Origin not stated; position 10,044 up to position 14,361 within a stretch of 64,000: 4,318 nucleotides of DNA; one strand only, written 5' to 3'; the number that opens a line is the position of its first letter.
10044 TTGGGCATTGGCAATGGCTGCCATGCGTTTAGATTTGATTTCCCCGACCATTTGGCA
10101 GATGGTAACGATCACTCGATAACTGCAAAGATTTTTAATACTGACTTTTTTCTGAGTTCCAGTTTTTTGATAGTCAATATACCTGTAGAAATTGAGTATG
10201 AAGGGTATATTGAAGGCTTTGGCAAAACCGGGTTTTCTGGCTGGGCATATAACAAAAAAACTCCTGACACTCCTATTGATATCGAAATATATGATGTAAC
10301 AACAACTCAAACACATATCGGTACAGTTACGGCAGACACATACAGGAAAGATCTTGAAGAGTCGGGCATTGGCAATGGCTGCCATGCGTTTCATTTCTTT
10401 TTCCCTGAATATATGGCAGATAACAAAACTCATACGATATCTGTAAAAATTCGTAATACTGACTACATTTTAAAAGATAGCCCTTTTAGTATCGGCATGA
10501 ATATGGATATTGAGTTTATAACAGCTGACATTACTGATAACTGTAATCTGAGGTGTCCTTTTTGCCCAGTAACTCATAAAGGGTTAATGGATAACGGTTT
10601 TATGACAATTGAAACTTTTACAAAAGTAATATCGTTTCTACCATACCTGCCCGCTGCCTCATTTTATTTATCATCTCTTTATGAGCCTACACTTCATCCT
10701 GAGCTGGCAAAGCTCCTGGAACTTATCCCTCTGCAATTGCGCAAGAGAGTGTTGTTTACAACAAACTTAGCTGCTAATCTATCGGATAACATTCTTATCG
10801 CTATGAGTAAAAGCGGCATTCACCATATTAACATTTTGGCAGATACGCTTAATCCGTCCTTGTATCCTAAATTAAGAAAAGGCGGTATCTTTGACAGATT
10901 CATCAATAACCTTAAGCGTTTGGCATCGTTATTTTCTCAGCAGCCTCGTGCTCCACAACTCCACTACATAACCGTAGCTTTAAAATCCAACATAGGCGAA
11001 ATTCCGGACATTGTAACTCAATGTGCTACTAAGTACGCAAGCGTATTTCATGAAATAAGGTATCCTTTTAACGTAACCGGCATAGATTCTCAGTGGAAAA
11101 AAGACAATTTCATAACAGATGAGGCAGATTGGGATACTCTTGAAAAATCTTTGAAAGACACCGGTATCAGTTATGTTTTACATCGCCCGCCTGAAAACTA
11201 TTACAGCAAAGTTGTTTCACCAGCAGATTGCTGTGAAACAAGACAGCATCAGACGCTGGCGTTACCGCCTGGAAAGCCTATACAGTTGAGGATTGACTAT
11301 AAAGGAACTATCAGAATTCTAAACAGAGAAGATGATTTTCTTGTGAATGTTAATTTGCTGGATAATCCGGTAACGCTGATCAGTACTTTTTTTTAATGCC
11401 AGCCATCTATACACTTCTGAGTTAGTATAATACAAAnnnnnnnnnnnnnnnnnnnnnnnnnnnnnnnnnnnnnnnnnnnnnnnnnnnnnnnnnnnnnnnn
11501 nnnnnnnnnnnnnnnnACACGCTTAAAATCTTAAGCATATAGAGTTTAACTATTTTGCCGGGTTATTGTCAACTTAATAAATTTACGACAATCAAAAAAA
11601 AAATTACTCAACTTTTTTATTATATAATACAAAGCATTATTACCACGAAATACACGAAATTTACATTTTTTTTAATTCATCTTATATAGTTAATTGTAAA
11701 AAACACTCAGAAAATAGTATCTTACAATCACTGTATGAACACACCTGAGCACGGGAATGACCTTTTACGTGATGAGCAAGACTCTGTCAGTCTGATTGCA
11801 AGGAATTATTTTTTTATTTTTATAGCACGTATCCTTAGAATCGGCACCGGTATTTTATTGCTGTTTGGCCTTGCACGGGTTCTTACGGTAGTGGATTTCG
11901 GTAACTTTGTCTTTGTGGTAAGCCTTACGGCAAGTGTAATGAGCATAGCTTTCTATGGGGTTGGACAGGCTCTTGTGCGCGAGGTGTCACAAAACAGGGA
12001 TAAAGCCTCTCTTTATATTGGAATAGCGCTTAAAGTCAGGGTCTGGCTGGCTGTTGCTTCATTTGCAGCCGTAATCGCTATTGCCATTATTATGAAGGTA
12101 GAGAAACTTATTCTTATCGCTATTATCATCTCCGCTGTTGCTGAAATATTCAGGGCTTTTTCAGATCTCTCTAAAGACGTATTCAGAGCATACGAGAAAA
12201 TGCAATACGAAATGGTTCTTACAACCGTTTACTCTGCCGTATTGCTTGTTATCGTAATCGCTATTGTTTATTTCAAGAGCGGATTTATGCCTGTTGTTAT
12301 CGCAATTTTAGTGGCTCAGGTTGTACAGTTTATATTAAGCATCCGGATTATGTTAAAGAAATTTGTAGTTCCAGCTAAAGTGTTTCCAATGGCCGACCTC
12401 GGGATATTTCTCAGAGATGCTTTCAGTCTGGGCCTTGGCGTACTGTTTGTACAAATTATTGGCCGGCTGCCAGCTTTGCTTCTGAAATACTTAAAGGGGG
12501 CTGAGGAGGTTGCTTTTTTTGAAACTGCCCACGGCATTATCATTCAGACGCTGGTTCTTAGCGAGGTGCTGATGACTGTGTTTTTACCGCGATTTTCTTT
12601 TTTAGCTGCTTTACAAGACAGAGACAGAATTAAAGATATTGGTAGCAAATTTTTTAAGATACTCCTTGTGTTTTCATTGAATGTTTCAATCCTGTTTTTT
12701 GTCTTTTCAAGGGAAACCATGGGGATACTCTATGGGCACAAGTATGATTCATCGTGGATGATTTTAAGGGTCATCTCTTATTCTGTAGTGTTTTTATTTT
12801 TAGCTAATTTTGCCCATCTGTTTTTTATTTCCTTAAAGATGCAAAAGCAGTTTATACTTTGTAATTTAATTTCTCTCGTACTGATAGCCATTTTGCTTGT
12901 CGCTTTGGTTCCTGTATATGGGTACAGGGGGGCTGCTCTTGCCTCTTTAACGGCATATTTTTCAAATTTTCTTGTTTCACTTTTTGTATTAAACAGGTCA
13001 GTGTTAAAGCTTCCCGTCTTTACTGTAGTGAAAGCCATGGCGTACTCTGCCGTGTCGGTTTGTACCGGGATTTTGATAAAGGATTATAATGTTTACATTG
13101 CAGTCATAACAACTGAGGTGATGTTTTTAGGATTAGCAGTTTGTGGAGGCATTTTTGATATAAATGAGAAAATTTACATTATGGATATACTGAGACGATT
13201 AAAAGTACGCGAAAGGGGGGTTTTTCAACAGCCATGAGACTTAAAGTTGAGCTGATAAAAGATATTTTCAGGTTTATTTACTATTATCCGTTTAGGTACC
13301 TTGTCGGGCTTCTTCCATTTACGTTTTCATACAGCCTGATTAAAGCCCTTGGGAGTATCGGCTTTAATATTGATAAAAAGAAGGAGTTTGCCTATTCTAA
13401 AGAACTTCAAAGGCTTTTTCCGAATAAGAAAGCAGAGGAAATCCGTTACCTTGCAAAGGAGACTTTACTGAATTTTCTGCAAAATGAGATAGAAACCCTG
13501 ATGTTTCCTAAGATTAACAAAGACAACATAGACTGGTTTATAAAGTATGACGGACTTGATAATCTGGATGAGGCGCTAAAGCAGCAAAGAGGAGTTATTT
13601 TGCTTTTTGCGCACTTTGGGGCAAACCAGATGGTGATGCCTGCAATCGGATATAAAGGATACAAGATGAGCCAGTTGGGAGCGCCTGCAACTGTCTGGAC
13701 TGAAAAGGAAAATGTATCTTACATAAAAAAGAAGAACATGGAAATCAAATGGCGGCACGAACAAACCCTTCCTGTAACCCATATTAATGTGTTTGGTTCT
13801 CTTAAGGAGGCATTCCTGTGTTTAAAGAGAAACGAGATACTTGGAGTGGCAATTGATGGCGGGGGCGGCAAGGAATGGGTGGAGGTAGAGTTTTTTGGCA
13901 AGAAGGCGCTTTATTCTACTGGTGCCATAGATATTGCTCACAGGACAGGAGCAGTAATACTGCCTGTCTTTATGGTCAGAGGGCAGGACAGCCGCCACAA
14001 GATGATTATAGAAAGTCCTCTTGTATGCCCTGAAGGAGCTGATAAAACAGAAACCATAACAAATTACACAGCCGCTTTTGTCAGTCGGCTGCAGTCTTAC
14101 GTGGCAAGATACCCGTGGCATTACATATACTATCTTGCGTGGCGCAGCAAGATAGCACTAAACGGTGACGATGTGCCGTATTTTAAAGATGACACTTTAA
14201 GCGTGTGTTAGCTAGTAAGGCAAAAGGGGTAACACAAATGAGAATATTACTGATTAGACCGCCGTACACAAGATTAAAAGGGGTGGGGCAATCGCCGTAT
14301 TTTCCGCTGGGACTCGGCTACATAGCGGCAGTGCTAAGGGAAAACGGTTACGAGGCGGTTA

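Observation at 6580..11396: Nine copies of a ~105-aa module across three tandem genes, two fused to paralogous radical SAM domains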

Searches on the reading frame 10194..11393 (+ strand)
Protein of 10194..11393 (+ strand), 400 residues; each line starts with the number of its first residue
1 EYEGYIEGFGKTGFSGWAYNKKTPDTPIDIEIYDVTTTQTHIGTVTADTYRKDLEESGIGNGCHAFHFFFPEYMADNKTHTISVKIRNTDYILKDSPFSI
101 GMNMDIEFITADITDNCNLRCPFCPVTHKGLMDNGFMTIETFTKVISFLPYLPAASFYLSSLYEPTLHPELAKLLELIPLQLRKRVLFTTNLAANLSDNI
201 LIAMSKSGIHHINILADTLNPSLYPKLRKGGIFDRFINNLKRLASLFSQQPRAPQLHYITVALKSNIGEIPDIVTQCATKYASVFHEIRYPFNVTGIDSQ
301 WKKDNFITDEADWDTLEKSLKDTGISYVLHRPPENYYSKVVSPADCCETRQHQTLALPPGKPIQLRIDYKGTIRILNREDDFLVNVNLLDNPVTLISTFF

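Call 26: predict_structure(alignment_id=A2)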
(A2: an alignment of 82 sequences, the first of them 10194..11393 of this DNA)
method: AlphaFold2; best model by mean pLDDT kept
length: 400 residues; sequences in the alignment: 82
mean_pLDDT: 91.5   pTM: 0.80
mean pLDDT of the five models: 91.5, 90.5, 90.2, 89.3, 88.8
residues with pLDDT >= 90: 302; 70-90: 74; 50-70: 18; < 50: 6
segments of 3 or more residues with pLDDT < 50: 348-353
pLDDT, mean of each block of 10 residues (from residue 1): 90 92 97 89 97 95 96 79 96 92 83 94 83 90 96 93 95 97 95 97 98 98 95 98 98 97 98 98 97 88 94 98 98 85 51 59 94 91 95 85
secondary structure, 60 per line:
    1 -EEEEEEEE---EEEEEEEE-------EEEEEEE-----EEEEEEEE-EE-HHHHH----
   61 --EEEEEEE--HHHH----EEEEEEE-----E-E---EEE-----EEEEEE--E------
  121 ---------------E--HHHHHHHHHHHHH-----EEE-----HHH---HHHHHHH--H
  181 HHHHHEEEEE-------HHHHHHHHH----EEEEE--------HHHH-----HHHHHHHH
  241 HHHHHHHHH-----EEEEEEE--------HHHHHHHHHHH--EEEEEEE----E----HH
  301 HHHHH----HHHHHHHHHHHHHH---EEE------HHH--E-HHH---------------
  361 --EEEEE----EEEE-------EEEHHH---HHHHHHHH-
elements in order: E2-9 E13-20 E28-34 E40-47 H52-56 E63-69 H72-75 E80-86 E98-100 E106-111 H139-151 E157-159 H171-177 H180-185 E186-190 H198-206 E211-215 H224-227 H233-249 E255-261 H270-280 E283-289 H299-305 H310-323 E327-329 E363-367 E372-375 E383-385 H392-399

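Call 33: fold_search(model_id=the predicted structure, library=pdb)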
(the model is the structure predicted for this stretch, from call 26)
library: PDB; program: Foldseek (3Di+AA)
matches with E <= 10: 1701; with E <= 0.001: 70
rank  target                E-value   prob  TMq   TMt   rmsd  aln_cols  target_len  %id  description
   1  7tom                  1.7e-10  1.00  0.45  0.37  16.8       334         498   15  X-ray crystal structure of glycerol dibiphytanyl glycerol tetraether - macrocyclic archaeol synthase (GDGT-MAS) from Met (released 2022-08-31)
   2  8hzv_C                2.2e-10  1.00  0.52  0.44   5.0       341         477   15  The crystal structure of a Radical SAM Enzyme DesII (released 2024-07-10)
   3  8hzv_A                2.5e-10  1.00  0.51  0.44   7.0       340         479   15  The crystal structure of a Radical SAM Enzyme DesII (released 2024-07-10)
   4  5v1t_A                2.8e-10  1.00  0.52  0.48   6.3       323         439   15  Crystal structure of Streptococcus suis SuiB bound to precursor peptide SuiA (released 2017-08-30)
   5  7tol                  4.6e-10  1.00  0.45  0.37  16.4       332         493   15  X-ray crystal structure of glycerol dibiphytanyl glycerol tetraether - macrocyclic archaeol synthase (GDGT-MAS) from Met (released 2022-08-31)
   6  8hzv_D                5.8e-10  1.00  0.48  0.42   7.1       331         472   15  The crystal structure of a Radical SAM Enzyme DesII (released 2024-07-10)
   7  9dfn                  7.4e-10  1.00  0.51  0.68   4.9       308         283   14  X-ray crystal structure of the second viperin-like enzyme from Trichoderma virens with bound CTP and SAM (released 2025-02-19)
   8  5vsl_A                1.3e-09  1.00  0.49  0.72   4.9       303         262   14  Crystal structure of viperin with bound [4Fe-4S] cluster and S-adenosylhomocysteine (SAH) (released 2017-06-14)
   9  6q2p_B                1.7e-09  1.00  0.51  0.66   5.0       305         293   13  Crystal structure of mouse viperin bound to cytidine triphosphate and S-adenosylhomocysteine (released 2020-01-22)
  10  8hzy_B                3.9e-09  1.00  0.47  0.42   6.7       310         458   17  The crystal structure of a Radical SAM Enzyme DesII (released 2024-07-10)
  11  9dfw_B                4.4e-09  1.00  0.48  0.63   3.9       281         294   13  X-ray crystal structure of an engineered Viperin-like enzyme from T. virens with bound CTP and SAM (released 2025-02-12)
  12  5vsm_A                6.7e-09  1.00  0.48  0.71   4.3       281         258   14  Crystal structure of viperin with bound [4Fe-4S] cluster, 5'-deoxyadenosine, and L-methionine (released 2017-06-14)
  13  9dfw_C                7.5e-09  1.00  0.49  0.66   3.9       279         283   14  X-ray crystal structure of an engineered Viperin-like enzyme from T. virens with bound CTP and SAM (released 2025-02-12)
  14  6q2p_A                7.5e-09  1.00  0.51  0.67   5.1       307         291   13  Crystal structure of mouse viperin bound to cytidine triphosphate and S-adenosylhomocysteine (released 2020-01-22)
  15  9dfw_A                9.0e-09  1.00  0.49  0.66   3.8       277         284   14  X-ray crystal structure of an engineered Viperin-like enzyme from T. virens with bound CTP and SAM (released 2025-02-12)
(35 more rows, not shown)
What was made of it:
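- Closest known: Viperin and prokaryotic viperins. Same: The fold TM is 0.65-0.72 normalised to viperin (call 33).
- GDGT-MAS (lipid), SuiB and SkfB (peptide) and viperin (nucleotide) match the fold almost as well (call 33). SuiB and SkfB are among the best fold matches (call 33). Viperin matches the fold with TM 0.65-0.72 normalised to the target (call 33).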

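Call 42: find_related_loci(query=A2, collection=genome_contigs, flank=8000)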
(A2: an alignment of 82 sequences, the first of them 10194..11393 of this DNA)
Query A2 (400 aa) in genome_contigs; peptide patterns used: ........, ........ (x = any residue, [..] = any of these).
600 stretches matched a pattern (row limit reached: there are more); 40 encode a relative of the query (tblastn E <= 1e-3); 40 distinct loci.
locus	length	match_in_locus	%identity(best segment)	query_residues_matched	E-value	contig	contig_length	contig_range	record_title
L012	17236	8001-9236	33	2-399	2e-73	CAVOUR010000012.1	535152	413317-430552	MAG: uncultured Alphaproteobacteria bacterium isolate MFD10064.bin.1.12 genome assembly, contig: contig_7318, whole geno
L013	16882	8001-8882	38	106-397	7e-61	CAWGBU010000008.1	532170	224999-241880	MAG: uncultured Acidobacteriota bacterium isolate MFD06229.bin.2.238 genome assembly, contig: contig_5141, whole genome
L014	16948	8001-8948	33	15-333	8e-54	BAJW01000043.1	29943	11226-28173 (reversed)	Acetobacter persici JCM 25330 DNA, contig: JCM25330.contig00043, whole genome shotgun sequence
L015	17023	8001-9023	31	1-344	2e-53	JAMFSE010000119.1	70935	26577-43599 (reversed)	MAG: Rhodovastum atsumiense isolate NGEE_A_bin33 k127_1324487, whole genome shotgun sequence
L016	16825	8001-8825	37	112-392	2e-53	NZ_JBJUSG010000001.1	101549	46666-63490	Candidatus Magnetominusculus dajiuhuensis isolate DJH-1 NODE_43_length_101549_cov_1213.523302, whole genome shotgun sequ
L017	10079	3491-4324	36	112-395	1e-52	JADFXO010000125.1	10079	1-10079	MAG: Nitrospirae bacterium isolate nDJH14bin7 nDJH14_bin7_NODE_125_length_10079_cov_2.245478, whole genome shotgun seque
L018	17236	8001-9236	27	2-394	7e-52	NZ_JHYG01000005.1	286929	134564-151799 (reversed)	Acidocella facilis ATCC 35904 T331DRAFT_scaffold00005.5_C, whole genome shotgun sequence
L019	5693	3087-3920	37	112-395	1e-51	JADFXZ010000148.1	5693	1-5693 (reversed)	MAG: Nitrospirae bacterium isolate nDJH5bin4 nDJH5_bin4_NODE_5342_length_5693_cov_4.561015, whole genome shotgun sequenc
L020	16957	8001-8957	28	2-320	1e-50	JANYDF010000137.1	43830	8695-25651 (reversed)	MAG: Rhodospirillales bacterium isolate 336R_metabinner_44 336R_k141_1257882, whole genome shotgun sequence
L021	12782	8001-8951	30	4-321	4e-48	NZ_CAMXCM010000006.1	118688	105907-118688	Commensalibacter communis strain LMG 31819 isolate LMG 31819 contig00006, whole genome shotgun sequence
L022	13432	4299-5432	28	4-381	7e-47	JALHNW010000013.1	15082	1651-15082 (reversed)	MAG: Rubritepida sp. isolate Bin_74 c_000000015389, whole genome shotgun sequence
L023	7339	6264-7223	27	2-333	3e-42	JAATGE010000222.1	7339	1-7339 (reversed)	MAG: Rhodospirillales bacterium isolate bin_299 k141_10223208, whole genome shotgun sequence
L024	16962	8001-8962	29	2-321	2e-40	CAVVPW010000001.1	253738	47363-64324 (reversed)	MAG: uncultured Alphaproteobacteria bacterium isolate MFD02579.bin.1.31 genome assembly, contig: contig_14544, whole gen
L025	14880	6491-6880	39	103-234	5e-27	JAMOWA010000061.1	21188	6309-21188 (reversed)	MAG: Thermoanaerobaculia bacterium isolate PIR-30_metabat2_scaf2bin.106 PIR-30_scaffold_793_c1, whole genome shotgun seq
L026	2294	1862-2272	32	108-243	3e-15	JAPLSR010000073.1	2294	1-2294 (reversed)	MAG: Candidatus Sumerlaeota bacterium isolate LacPavin_0920_SED5_MAG_50_10 LacPavin_0920_SED5_scaffold_1843384, whole ge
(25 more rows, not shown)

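Call 72: search_protein_families(library=pfam, alignment_id=A6, max_evalue=0.00001)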
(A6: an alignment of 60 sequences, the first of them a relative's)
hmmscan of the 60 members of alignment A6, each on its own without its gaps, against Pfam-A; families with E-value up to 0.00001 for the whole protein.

A. member 1, L012:4082-7423:+ (1114 aa): 4 families
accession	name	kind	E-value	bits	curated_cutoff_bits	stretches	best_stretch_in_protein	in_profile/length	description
PF00535.33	Glycos_transf_2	-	2.9e-14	53.8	23.3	1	470-646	1-167/168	Glycosyl transferase family 2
PF13692.12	Glyco_trans_1_4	-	3.2e-13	50.6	27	1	933-1044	3-111/142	Glycosyl transferases group 1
PF13641.12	Glyco_tranf_2_3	-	2.7e-12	47.6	27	1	467-688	1-216/230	Glycosyltransferase like family 2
PF00534.26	Glycos_transf_1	-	1.2e-06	28.6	26.4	1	930-1043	14-126/172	Glycosyl transferases group 1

B. families by the number of members that match (of 60 scanned): 63 families (the first 25 are shown)
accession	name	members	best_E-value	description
PF08241.18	Methyltransf_11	4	3e-12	Methyltransferase domain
PF13489.12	Methyltransf_23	4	2.1e-11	Methyltransferase domain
PF08242.18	Methyltransf_12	4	3.6e-10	Methyltransferase domain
PF13649.12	Methyltransf_25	3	1.3e-17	Methyltransferase domain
PF02867.20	Ribonuc_red_lgC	2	4.6e-120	Ribonucleotide reductase, barrel domain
PF00268.27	Ribonuc_red_sm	2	1.7e-77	Ribonucleotide reductase, small chain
PF05193.26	Peptidase_M16_C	2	4.6e-39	Peptidase M16 inactive domain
PF13302.13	Acetyltransf_3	2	3.2e-27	Acetyltransferase (GNAT) domain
PF00675.25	Peptidase_M16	2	4.1e-17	Insulinase (Peptidase family M16)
PF00317.26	Ribonuc_red_lgN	2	5.4e-16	Ribonucleotide reductase, all-alpha domain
PF00583.31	Acetyltransf_1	2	5.5e-12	Acetyltransferase (GNAT) family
PF13847.12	Methyltransf_31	2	2.9e-11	Methyltransferase domain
PF05175.20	MTS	2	6.7e-08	Methyltransferase small domain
PF02547.20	Queuosine_synth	1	6.2e-116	Queuosine biosynthesis protein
PF02353.26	CMAS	1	3.6e-88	Mycolic acid cyclopropane synthetase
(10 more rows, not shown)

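Call 76: search_solved_structures(query=A2, max_evalue=0.01, show_alignments=1)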
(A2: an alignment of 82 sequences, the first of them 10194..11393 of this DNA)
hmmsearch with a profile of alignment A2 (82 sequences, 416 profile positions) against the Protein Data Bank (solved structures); distinct sequences matched with E-value up to 0.01: 4.
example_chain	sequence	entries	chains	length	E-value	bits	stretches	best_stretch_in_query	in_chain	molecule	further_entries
8hzv_A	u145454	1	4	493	0.00013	24.2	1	128-337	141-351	Radical S-Adenosyl-L-methionine Enzyme DesII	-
8hzy_A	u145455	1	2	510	0.00014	24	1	128-337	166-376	DesII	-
7tol_A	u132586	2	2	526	0.0017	20.5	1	121-239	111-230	glycerol dibiphytanyl glycerol tetraether - macrocyclic archaeol synthase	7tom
2fb2_A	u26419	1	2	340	0.0056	18.8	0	114-238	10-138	Molybdenum cofactor biosynthesis protein A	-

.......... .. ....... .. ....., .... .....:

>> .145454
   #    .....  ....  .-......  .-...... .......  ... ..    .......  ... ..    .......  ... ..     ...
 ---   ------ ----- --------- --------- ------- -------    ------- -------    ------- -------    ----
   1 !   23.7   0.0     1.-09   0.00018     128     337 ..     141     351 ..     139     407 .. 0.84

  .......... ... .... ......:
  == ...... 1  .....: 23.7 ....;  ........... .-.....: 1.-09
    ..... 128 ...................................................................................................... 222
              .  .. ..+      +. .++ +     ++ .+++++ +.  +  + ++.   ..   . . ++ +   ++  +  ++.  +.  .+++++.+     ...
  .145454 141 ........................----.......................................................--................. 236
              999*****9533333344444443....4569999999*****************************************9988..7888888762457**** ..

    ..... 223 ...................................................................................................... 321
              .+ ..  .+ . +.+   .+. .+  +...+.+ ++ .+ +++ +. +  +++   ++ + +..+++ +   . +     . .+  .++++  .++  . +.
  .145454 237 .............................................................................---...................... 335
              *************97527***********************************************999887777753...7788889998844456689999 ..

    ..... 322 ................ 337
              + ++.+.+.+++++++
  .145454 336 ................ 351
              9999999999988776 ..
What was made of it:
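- On DesII-type sugar-modifying rSAM: The match is 24 bits, E 1.3e-4, and covers the rSAM core only (call 76).
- Closest known: DesII. Same: It is the best solved relative by sequence profile (E 1.3e-4 over ~210 residues; call 76) and among the top fold matches (E 2.2e-10, TM 0.52; call 33).
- DesII, which acts on a TDP-sugar, is the best solved relative both by profile (E 1.3e-4; call 76) and by fold (E 2.2e-10; call 33).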

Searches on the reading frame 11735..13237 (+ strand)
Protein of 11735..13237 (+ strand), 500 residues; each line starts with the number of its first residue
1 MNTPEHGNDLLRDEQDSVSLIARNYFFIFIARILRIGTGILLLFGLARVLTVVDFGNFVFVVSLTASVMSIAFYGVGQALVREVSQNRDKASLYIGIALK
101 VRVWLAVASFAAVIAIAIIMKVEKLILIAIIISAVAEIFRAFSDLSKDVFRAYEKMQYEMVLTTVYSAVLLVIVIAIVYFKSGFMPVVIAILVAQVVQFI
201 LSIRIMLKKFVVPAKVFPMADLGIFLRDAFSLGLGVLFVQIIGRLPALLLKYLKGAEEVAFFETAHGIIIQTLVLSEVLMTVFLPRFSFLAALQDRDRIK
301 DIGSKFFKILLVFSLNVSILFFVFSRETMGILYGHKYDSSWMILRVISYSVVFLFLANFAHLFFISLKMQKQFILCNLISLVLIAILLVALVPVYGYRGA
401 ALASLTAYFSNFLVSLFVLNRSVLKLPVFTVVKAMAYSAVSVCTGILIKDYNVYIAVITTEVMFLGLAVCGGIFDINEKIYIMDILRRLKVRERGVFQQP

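Call 5: search_protein_families(library=pfam, proteins=[window:11735-13237:+], max_evalue=0.01)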
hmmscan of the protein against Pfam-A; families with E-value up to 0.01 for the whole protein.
window:11735-13237:+ (500 aa): 3 families
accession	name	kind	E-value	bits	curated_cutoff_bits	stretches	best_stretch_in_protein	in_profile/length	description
PF01943.22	Polysacc_synt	-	1.7e-22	80.6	28.2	1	22-288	2-271/274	Polysaccharide biosynthesis protein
PF13440.11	Polysacc_synt_3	-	2.4e-11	43.9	23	1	46-340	2-291/293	Polysaccharide biosynthesis protein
PF03023.19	MurJ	-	3.6e-07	29.6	27.4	1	171-444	143-422/451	Lipid II flippase MurJ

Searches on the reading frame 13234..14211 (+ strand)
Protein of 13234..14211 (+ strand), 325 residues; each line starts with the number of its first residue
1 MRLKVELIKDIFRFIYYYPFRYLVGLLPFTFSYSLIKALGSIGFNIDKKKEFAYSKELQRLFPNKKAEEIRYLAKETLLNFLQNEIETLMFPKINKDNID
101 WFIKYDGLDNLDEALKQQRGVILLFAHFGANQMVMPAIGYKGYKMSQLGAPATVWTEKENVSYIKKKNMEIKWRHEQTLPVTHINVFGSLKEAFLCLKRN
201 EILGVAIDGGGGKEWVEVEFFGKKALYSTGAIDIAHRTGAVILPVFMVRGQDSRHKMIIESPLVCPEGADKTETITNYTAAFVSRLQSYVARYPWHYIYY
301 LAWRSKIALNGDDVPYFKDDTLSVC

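Call 5: search_protein_families(library=pfam, proteins=[window:13234-14211:+], max_evalue=0.01)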
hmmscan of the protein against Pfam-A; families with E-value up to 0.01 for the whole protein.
window:13234-14211:+ (325 aa): 1 family
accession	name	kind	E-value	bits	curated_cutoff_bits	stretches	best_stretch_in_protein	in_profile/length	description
PF03279.18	Lip_A_acyltrans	-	3.3e-31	109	22.3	1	20-297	22-286/295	Bacterial lipid A biosynthesis acyltransferase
